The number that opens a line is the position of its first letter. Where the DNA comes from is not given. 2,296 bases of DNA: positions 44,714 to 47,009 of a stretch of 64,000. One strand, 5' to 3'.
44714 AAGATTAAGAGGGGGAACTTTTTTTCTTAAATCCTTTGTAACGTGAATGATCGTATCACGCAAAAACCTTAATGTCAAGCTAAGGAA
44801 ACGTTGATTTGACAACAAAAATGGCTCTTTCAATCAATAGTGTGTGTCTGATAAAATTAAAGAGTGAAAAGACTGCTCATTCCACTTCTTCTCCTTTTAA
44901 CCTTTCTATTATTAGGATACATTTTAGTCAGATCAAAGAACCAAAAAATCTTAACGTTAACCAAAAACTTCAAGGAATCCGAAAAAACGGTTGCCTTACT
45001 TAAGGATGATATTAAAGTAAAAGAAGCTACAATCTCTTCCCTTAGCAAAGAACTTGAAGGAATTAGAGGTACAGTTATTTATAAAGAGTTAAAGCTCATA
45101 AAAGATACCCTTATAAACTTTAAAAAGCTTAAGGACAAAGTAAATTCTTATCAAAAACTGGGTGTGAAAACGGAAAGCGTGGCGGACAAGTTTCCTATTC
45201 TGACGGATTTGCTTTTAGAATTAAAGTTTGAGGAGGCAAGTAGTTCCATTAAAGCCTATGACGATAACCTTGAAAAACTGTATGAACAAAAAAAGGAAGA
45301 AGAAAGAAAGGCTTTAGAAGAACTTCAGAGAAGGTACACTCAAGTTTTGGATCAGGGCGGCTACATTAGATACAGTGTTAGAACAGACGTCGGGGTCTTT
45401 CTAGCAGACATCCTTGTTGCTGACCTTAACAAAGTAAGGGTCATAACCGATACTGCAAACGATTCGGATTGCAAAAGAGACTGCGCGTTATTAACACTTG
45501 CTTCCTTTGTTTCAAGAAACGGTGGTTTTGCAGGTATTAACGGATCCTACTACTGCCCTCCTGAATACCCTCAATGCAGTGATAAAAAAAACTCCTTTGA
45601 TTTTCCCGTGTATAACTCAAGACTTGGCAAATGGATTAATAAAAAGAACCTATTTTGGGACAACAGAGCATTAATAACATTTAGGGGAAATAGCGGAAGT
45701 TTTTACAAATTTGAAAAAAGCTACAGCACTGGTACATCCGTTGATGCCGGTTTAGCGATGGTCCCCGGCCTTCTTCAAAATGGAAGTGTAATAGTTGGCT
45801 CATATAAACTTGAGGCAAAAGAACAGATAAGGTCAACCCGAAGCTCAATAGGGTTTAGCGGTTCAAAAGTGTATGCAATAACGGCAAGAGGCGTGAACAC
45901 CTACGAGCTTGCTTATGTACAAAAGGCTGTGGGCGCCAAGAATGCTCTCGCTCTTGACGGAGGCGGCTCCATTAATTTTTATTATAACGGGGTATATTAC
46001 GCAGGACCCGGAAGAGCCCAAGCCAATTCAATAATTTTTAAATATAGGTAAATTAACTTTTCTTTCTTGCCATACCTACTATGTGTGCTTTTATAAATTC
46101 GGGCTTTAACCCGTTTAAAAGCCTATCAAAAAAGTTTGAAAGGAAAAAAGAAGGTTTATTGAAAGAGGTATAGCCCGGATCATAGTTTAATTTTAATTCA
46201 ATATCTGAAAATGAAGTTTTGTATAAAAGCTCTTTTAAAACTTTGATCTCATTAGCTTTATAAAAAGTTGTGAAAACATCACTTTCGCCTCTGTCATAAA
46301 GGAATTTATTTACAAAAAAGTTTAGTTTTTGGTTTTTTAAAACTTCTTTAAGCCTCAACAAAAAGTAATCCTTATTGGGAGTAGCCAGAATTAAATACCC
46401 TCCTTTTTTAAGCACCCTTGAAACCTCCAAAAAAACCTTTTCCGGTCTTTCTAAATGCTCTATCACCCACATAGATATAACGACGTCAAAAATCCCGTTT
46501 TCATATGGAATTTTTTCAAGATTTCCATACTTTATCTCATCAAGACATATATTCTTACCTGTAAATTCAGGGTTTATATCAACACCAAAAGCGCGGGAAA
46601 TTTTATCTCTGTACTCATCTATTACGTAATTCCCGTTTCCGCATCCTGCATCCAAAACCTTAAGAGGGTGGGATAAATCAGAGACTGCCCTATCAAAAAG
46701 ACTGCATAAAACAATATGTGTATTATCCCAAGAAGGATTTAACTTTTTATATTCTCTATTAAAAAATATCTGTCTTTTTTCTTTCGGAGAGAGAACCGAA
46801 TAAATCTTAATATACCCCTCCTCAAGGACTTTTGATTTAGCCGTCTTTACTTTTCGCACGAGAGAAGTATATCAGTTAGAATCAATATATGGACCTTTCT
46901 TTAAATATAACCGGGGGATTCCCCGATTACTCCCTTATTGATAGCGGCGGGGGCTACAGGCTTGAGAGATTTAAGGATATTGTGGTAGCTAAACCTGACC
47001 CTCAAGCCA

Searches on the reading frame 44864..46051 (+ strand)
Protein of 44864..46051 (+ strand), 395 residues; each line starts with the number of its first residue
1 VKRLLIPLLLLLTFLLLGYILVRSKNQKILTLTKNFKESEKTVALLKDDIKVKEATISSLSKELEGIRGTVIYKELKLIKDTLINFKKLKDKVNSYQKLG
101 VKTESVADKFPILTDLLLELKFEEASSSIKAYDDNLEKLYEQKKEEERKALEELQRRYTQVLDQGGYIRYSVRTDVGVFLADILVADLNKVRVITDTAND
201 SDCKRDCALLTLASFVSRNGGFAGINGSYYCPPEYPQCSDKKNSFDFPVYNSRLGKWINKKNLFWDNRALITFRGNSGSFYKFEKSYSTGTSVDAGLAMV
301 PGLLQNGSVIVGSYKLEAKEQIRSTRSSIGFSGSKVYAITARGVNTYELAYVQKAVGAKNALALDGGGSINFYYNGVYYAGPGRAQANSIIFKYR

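Call 4: search_protein_families(library=pfam, proteins=[window:44864-46051:+], max_evalue=0.01)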
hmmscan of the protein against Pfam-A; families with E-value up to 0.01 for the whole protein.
window:44864-46051:+ (395 aa): 1 family
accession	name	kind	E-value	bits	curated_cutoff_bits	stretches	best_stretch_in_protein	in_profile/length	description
PF09992.14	NAGPA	-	3.3e-13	50.6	25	1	276-392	46-168/169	Phosphodiester glycosidase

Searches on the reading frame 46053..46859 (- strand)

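Call 85: search_protein_families(library=pfam, proteins=[window:46053-46859:-], max_evalue=0.001)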
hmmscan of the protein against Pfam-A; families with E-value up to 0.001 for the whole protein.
window:46053-46859:- (268 aa): 9 families
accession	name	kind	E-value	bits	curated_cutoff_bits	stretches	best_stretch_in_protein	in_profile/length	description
PF08241.18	Methyltransf_11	-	2e-18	67.2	21.2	1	69-158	1-95/95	Methyltransferase domain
PF13489.12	Methyltransf_23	-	1.3e-16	61.2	27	1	51-182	9-145/164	Methyltransferase domain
PF13847.12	Methyltransf_31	-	4.8e-15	55.9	27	1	66-180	5-129/145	Methyltransferase domain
PF13649.12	Methyltransf_25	-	2.6e-12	47.7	27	1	68-154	1-97/97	Methyltransferase domain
PF08242.18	Methyltransf_12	-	3.9e-08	34.3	30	1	69-156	1-98/98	Methyltransferase domain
PF08003.17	Methyltransf_9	-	5.1e-06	26.1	23.8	1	59-160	111-219/315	Protein of unknown function (DUF1698)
PF03291.22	mRNA_G-N7_MeTrfase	-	5.4e-06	26.2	26.6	0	47-96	44-93/315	mRNA (guanine-N(7))-methyltransferase domain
PF01209.24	Ubie_methyltran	-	0.0003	20.7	20.1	1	63-157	46-150/233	ubiE/COQ5 methyltransferase family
PF07021.18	MetW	-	0.00047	20.3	21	1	67-173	16-122/193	Methionine biosynthesis protein MetW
